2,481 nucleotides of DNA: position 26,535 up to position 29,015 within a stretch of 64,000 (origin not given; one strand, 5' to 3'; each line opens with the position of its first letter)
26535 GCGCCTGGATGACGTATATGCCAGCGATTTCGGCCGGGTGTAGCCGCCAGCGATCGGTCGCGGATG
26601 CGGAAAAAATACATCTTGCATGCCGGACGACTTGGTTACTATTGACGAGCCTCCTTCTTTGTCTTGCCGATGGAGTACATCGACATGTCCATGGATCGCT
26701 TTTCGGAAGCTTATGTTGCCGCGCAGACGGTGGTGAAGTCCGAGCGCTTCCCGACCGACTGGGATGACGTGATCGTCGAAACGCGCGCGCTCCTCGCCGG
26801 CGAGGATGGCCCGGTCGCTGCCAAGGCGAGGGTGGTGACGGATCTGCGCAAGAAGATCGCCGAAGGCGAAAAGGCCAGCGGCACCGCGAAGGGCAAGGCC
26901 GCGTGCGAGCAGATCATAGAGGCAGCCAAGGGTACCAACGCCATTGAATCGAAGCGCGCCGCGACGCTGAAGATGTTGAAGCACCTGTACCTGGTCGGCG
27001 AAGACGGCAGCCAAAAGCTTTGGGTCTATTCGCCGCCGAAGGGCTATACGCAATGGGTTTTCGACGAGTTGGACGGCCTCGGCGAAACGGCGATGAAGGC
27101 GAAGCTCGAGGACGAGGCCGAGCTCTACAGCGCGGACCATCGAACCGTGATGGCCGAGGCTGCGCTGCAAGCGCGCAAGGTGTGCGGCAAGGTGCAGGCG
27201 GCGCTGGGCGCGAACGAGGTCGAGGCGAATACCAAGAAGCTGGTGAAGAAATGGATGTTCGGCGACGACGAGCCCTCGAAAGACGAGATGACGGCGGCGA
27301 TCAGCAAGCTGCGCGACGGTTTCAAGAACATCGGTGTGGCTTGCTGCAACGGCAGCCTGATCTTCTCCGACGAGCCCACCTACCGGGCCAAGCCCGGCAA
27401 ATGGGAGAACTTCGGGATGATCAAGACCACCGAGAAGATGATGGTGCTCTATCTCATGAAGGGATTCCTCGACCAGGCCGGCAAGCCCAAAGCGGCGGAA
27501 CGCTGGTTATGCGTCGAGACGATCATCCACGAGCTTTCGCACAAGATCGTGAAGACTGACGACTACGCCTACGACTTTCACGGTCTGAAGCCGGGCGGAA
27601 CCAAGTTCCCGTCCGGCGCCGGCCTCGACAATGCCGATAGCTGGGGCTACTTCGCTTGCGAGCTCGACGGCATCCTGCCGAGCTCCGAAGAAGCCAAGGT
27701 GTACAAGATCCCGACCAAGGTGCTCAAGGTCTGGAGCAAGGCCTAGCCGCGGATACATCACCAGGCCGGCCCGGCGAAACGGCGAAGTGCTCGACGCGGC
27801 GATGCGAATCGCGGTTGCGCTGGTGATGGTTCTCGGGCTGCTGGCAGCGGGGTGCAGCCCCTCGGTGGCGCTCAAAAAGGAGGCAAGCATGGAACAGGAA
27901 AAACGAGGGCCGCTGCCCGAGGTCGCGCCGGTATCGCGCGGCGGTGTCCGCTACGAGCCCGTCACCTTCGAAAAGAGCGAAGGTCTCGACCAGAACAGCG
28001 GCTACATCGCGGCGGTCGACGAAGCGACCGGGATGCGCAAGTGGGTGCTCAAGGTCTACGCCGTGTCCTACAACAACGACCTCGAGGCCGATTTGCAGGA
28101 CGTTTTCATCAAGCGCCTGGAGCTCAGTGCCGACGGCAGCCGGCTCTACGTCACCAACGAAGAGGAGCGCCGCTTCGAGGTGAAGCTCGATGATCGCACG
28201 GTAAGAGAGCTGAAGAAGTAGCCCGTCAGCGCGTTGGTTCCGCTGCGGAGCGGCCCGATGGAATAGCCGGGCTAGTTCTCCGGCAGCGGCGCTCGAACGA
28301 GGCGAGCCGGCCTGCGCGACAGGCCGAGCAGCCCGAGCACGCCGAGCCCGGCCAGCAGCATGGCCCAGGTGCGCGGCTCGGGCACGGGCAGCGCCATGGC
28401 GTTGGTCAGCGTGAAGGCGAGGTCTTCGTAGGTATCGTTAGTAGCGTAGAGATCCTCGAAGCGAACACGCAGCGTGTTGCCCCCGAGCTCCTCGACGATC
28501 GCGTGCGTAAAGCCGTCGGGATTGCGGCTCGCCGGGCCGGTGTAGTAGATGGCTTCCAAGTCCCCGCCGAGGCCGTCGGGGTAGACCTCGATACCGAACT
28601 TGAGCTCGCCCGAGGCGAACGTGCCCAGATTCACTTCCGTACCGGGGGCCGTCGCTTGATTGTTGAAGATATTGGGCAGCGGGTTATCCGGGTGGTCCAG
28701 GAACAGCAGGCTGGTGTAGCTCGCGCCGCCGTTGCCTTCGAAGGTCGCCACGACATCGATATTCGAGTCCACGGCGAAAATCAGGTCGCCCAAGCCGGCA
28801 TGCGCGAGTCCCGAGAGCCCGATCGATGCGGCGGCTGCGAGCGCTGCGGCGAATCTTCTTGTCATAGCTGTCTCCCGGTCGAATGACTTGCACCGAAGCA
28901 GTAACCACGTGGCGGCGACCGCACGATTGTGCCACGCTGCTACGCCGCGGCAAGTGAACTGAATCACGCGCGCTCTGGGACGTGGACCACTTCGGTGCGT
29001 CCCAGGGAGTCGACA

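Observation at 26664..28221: Leaderless aspzincin (M35-like) metalloprotease with its own downstream lipoprotein: candidate effector/immunity or protease/inhibitor pair in a lower-GC islet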

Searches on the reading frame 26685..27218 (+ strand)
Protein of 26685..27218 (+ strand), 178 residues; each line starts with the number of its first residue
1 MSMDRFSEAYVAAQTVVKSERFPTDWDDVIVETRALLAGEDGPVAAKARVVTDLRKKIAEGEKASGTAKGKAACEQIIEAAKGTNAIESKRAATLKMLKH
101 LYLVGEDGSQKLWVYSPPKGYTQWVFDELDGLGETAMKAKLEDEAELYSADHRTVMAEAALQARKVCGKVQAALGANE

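Call 62: search_protein_representatives(protein=window:26685-27218:+)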
Query: 178 residues. Proteins with E-value up to 0.001 (for the whole library): 140; up to 1e-10: 62; up to 1e-30: 1. The best 140 are listed.
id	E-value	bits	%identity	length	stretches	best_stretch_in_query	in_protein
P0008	2.0e-55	203.6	57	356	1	1-176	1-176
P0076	1.3e-26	110.0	44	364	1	1-176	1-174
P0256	8.0e-26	107.3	36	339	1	3-174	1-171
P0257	7.2e-25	104.2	41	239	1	1-167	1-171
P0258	1.9e-24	102.9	42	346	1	3-171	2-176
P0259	2.3e-23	99.3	38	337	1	3-176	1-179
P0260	3.2e-23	98.9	35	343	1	4-176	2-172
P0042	3.7e-23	98.7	40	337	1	3-176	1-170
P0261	6.5e-23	97.9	38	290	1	3-176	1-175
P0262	1.3e-22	96.9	37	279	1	3-177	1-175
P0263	2.4e-22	96.0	35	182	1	3-175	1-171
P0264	2.6e-22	95.9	39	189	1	3-166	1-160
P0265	3.6e-22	95.5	36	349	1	1-175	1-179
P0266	5.2e-22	95.0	39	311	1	3-163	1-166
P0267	1.6e-21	93.4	38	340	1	3-176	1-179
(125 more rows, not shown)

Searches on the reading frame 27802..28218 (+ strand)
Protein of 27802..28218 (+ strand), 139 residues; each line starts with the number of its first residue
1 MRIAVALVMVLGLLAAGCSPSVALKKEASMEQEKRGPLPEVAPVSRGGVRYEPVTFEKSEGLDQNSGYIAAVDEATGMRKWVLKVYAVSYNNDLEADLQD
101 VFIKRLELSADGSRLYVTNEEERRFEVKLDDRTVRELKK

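Call 4: search_protein_families(library=pfam, proteins=[window:27802-28218:+], max_evalue=10)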
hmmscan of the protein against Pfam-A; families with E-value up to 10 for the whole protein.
window:27802-28218:+ (139 aa): 0 families

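Call 5: search_protein_families(library=ncbifam, proteins=[window:27802-28218:+], max_evalue=10)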
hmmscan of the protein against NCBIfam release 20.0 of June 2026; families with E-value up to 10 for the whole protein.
window:27802-28218:+ (139 aa): 0 families

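Call 8: find_homologous_proteins(query=window:27802-28218:+)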
Query window:27802-28218:+ (139 aa): 15 proteins with E <= 0.001 among 61 candidates.
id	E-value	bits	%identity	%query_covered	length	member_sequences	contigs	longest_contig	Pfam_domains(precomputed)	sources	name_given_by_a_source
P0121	3.5e-64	232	100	79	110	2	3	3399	-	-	-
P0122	1.4e-50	188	67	97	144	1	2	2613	-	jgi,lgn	jgi:hypothetical protein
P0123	1.8e-49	185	66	99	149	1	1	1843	-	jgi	jgi:hypothetical protein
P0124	5.2e-48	180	81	78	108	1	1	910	-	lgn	-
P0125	8.6e-47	176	78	78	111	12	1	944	-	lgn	-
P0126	3.1e-46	174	77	78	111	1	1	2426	-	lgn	-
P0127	6.3e-42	160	68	83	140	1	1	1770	-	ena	-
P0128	1.1e-41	160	63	94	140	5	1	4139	-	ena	-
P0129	4.9e-41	158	63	98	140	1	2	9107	-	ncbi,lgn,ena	-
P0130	6.6e-39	151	71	77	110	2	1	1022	-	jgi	-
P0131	1.8e-37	146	68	78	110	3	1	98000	-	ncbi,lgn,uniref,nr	ncbi:hypothetical protein [Rhodocyclus purpureus]|uniref:hypothetical protein n=1 Tax=Rhodocyclus pu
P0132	2.0e-34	136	57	94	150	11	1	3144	-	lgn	-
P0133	8.9e-33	131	62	83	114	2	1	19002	-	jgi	jgi:hypothetical protein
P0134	2.6e-20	91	51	70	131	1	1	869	-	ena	-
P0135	1.9e-17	81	50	72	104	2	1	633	-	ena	-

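Call 25: find_encoding_contigs(protein=P0122, flank=3000, max_places=2)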
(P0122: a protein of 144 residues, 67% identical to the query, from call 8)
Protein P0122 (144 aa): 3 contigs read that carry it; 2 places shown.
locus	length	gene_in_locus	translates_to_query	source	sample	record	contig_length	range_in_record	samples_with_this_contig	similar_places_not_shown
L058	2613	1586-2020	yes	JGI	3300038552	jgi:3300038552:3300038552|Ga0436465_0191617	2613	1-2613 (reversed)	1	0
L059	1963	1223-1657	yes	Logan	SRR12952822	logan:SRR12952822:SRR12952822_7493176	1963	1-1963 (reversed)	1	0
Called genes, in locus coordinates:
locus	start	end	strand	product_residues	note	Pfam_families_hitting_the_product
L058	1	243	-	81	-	?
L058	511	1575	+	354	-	PF14521:Aspzincin_M35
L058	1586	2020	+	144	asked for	-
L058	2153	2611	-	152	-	?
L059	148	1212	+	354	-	PF14521:Aspzincin_M35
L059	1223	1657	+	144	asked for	-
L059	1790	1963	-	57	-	?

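Call 26: find_encoding_contigs(protein=P0123, flank=3000, max_places=2)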
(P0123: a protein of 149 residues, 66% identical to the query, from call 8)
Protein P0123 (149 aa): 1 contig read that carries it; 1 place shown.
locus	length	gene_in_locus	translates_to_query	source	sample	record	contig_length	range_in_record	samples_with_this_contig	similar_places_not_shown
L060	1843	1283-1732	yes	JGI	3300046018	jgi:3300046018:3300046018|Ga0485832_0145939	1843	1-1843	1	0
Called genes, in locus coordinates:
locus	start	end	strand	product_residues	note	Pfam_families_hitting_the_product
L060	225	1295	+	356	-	PF14521:Aspzincin_M35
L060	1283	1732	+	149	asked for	-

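Call 27: find_encoding_contigs(protein=P0129, flank=6000, max_places=2)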
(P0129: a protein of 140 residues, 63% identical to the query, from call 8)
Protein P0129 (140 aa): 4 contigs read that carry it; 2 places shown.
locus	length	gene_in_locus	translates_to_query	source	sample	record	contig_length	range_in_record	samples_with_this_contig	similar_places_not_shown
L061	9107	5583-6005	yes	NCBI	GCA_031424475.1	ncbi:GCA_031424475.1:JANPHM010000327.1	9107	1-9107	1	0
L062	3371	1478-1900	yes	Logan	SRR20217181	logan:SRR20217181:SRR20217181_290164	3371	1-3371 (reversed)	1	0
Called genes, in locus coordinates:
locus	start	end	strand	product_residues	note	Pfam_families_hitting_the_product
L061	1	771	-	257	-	?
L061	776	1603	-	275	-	-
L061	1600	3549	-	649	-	PF05192:MutS_III, PF05190:MutS_IV, PF00488:MutS_V, PF27441:MutS_C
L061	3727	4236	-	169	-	PF01624:MutS_I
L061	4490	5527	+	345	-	PF14521:Aspzincin_M35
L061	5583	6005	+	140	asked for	-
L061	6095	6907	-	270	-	-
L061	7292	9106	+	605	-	?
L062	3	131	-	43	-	?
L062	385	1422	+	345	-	PF14521:Aspzincin_M35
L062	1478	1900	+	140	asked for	-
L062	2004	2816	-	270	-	-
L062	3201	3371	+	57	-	?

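Call 28: find_encoding_contigs(protein=P0126, flank=3000, max_places=2)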
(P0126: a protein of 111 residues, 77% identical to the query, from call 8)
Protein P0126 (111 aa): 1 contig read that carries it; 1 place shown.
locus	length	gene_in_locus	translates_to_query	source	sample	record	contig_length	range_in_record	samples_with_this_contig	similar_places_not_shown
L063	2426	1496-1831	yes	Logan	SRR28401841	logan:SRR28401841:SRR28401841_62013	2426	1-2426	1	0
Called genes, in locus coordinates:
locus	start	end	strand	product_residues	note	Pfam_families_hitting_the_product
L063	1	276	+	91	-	?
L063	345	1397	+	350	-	PF14521:Aspzincin_M35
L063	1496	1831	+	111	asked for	-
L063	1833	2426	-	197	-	?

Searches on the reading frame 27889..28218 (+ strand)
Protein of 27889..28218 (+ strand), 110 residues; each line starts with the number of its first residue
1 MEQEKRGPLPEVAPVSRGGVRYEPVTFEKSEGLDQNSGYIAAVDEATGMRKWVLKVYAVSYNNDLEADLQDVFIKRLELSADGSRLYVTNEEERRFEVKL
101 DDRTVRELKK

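Call 54: find_homologous_proteins(query=A3, max_evalue=0.001)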
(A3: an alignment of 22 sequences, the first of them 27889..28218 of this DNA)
Query A3 (22 sequences) (110 aa, profile of the alignment): 401 proteins with E <= 0.001 among 8000 candidates; the best 120 are listed.
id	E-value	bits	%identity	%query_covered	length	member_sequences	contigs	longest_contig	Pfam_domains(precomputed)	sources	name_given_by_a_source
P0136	1.5e-47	178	42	90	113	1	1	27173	-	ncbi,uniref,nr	ncbi:hypothetical protein [Methylomonas rivi]|uniref:Uncharacterized protein n=1 Tax=Methylomonas ri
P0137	9.9e-47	175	45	96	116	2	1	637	-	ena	-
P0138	1.7e-46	175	40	85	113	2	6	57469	-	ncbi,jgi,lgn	jgi:hypothetical protein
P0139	1.9e-46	174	40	85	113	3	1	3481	-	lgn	-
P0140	2.1e-46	174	40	95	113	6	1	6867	-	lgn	-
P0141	3.1e-46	174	40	93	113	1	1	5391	-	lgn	-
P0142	3.2e-46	174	42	90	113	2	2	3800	-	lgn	-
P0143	3.4e-46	174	47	90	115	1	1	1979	-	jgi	jgi:hypothetical protein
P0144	3.7e-46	174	42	90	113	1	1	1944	-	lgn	-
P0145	3.7e-46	174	48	93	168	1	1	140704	-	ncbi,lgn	-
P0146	3.8e-46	174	40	93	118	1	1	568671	-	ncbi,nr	ncbi:hypothetical protein BGP75_08750 [Motiliproteus sp. MSK22-1]|nr:hypothetical protein BGP75_0875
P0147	5.0e-46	173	41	95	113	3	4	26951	-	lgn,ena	-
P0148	6.0e-46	173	41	93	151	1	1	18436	-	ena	-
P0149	7.1e-46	173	40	93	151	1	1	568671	-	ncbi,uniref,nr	ncbi:hypothetical protein [Motiliproteus sp. MSK22-1]|uniref:hypothetical protein n=1 Tax=Motiliprot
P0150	7.3e-46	173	43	96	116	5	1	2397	-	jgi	-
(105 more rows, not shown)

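Call 57: search_protein_families(library=pfam, alignment_id=A5, max_evalue=1)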
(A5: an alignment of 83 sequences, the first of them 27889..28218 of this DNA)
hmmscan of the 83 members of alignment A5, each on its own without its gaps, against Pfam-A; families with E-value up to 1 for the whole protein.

A. member 1, window:27889-28218:+ (110 aa): 0 families

B. families by the number of members that match (of 83 scanned): 24 families
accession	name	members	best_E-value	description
PF13360.13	PQQ_2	48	0.00082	Outer membrane protein assembly factor BamB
PF24119.1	DUF7393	13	0.0047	Domain of unknown function (DUF7393)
PF01011.28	PQQ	13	0.01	Glucose/ethanol/alcohol dehydrogenase, beta-propeller domain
PF01521.26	Fe-S_biosyn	9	0.0036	Iron-sulphur cluster biosynthesis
PF11305.13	DUF3107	5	0.012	Protein of unknown function (DUF3107)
PF02577.19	BFN_dom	2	0.054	Bifunctional nuclease domain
PF00397.32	WW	2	0.063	WW domain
PF23163.1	CSD_RNase_II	2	0.073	CSD-like barrel domain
PF16258.11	DUF4912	2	0.13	Domain of unknown function (DUF4912)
PF17222.9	Peptidase_C107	2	0.14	Viral cysteine endopeptidase C107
PF17269.7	DUF5335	2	0.15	Family of unknown function (DUF5335)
PF11452.13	DUF3000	1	0.012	Protein of unknown function (DUF3000)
PF02589.21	LUD_dom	1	0.035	LUD domain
PF16697.10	Yop-YscD_cpl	1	0.042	Inner membrane component of T3SS, cytoplasmic domain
PF15646.12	Tox-REase-2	1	0.049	Restriction endonuclease fold toxin 2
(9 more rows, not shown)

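Call 60: predict_structure(alignment_id=A5)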
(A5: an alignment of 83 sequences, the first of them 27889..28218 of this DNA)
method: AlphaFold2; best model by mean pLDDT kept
length: 110 residues; sequences in the alignment: 83
mean_pLDDT: 86.8   pTM: 0.78
mean pLDDT of the five models: 86.8, 83.8, 83.4, 81.3, 81.1
residues with pLDDT >= 90: 69; 70-90: 24; 50-70: 15; < 50: 2
segments of 3 or more residues with pLDDT < 50: none
pLDDT, mean of each block of 10 residues (from residue 1): 58 91 83 86 96 92 74 93 95 95 92
secondary structure, 60 per line:
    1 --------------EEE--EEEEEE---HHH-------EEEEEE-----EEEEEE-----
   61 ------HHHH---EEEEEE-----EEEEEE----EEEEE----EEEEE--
elements in order: E15-17 E20-25 E39-44 E50-55 H67-70 E74-79 E85-90 E95-99 E104-108

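Call 63: fold_search(model_id=the predicted structure, library=pdb)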
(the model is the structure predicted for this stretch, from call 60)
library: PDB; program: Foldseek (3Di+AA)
matches with E <= 10: 1916; with E <= 0.001: 0
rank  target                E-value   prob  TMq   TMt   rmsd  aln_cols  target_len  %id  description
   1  2yms_C                2.1e-03  1.00  0.48  0.66   3.5        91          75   16  Structure and assembly of a b-propeller with nine blades and a new conserved repetitive sequence motif (released 2013-10-30)
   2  2yms_D                2.5e-03  1.00  0.49  0.68   3.6        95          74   16  Structure and assembly of a b-propeller with nine blades and a new conserved repetitive sequence motif (released 2013-10-30)
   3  9cnw_B                2.9e-03  1.00  0.56  0.19   3.0        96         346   11  CryoEM structure of the APO-BAM complex in DDM detergent (released 2024-12-25)
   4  3q7o                  4.0e-03  0.99  0.32  0.12  12.8       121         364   12  The crystal structure of BamB from the BAM complex in spacegroup P213 (released 2011-02-09)
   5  9a3d_MODEL_1_A        5.9e-03  1.00  0.64  0.20   2.6       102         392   13  Model of E. coli BamB by in-cell photo-crosslinking MS and deep learning (released 2023-02-24)
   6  2yh3                  5.9e-03  1.00  0.47  0.15   6.0        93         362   16  The structure of BamB from E. coli (released 2011-05-25)
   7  4hdj                  5.9e-03  1.00  0.51  0.18   4.2        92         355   26  Crystal Structure of BamB from Pseudomonas aeruginosa (released 2013-04-24)
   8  3j2t_A                6.2e-03  1.00  0.48  0.05   2.8        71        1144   18  An improved model of the human apoptosome (released 2013-04-10)
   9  3q7m                  6.9e-03  0.98  0.31  0.12  11.5       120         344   13  The crystal structure of BamB from the BAM complex in spacegroup I222 (released 2011-02-09)
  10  9p1u_B                9.1e-03  1.00  0.56  0.20   3.4       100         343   12  beta-barrel assembly machine from Escherichia coli in an late state of LptD assembly (released 2026-03-11)
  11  3vgz_C                9.1e-03  1.00  0.53  0.20   3.8        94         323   11  Crystal structure of E. coli YncE (released 2011-11-16)
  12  8h6k_4Z               1.0e-02  1.00  0.50  0.14   3.9        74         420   18  Cryo-EM structure of human exon-defined spliceosome in the mature B state. (released 2024-05-01)
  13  6ahd_Y                1.0e-02  1.00  0.50  0.13   3.9        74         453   18  The Cryo-EM Structure of Human Pre-catalytic Spliceosome (B complex) at 3.8 angstrom resolution (released 2018-11-14)
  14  5o9z_L                1.0e-02  1.00  0.50  0.13   3.9        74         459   18  Cryo-EM structure of a pre-catalytic human spliceosome primed for activation (B complex) (released 2017-08-16)
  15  3prw                  1.1e-02  1.00  0.47  0.16   5.6        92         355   15  Crystal structure of the lipoprotein BamB (released 2011-01-19)
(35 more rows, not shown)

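Call 71: search_solved_structures(query=A5, max_evalue=10)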
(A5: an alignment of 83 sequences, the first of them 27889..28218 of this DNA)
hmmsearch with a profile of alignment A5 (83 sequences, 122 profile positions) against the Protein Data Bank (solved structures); distinct sequences matched with E-value up to 10: 26.
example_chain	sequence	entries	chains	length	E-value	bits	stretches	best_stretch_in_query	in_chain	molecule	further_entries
1lrw_A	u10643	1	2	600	0.00056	23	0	49-74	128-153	methanol dehydrogenase subunit 1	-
2ad6_A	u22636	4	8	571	0.0019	21.3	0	52-69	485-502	Methanol dehydrogenase subunit 1 | METHANOL DEHYDROGENASE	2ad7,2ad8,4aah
1g72_A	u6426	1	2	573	0.0019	21.2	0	52-69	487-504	METHANOL DEHYDROGENASE HEAVY SUBUNIT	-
4tqo_B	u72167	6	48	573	0.022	17.8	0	47-74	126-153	Methanol dehydrogenase protein, large subunit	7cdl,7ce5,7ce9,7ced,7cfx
7o6z_A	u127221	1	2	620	0.024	17.7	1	51-74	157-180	Methanol dehydrogenase (Cytochrome c) subunit 1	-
1flg_A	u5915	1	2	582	0.034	17.2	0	51-68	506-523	PROTEIN (QUINOPROTEIN ETHANOL DEHYDROGENASE)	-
9m2c_A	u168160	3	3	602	0.14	15.2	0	50-88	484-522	PQQ-binding-like beta-propeller repeat protein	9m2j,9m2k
4imm_A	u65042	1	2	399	0.22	14.6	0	49-69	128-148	Outer membrane assembly lipoprotein YfgL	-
1w6s_A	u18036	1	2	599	0.25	14.4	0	51-70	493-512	METHANOL DEHYDROGENASE SUBUNIT 1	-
1h4i_A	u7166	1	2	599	0.25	14.4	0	51-70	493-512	METHANOL DEHYDROGENASE SUBUNIT 1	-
1h4j_A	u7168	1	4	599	0.25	14.4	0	51-70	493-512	Methanol dehydrogenase [cytochrome c] subunit 1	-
9ism_A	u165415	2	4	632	0.31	14.1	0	51-70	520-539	Methanol dehydrogenase, alpha subunit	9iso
4mae_A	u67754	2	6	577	0.49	13.5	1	52-74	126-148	Methanol dehydrogenase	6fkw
2iqt_A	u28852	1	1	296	0.5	13.4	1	42-93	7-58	Fructose-bisphosphate aldolase class 1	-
7wmd_A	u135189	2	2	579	0.51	13.4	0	50-88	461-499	PQQ-dependent alcohol dehydrogenase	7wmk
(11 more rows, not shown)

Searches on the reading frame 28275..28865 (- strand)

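Call 77: search_protein_families(library=pfam, proteins=[window:28275-28865:-], max_evalue=0.001)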
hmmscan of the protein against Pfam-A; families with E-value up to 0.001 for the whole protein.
window:28275-28865:- (197 aa): 1 family
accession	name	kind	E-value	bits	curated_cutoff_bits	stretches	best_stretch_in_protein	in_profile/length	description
PF07589.16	PEP-CTERM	-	3e-06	27.5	20.7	1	160-185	1-24/24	PEP-CTERM motif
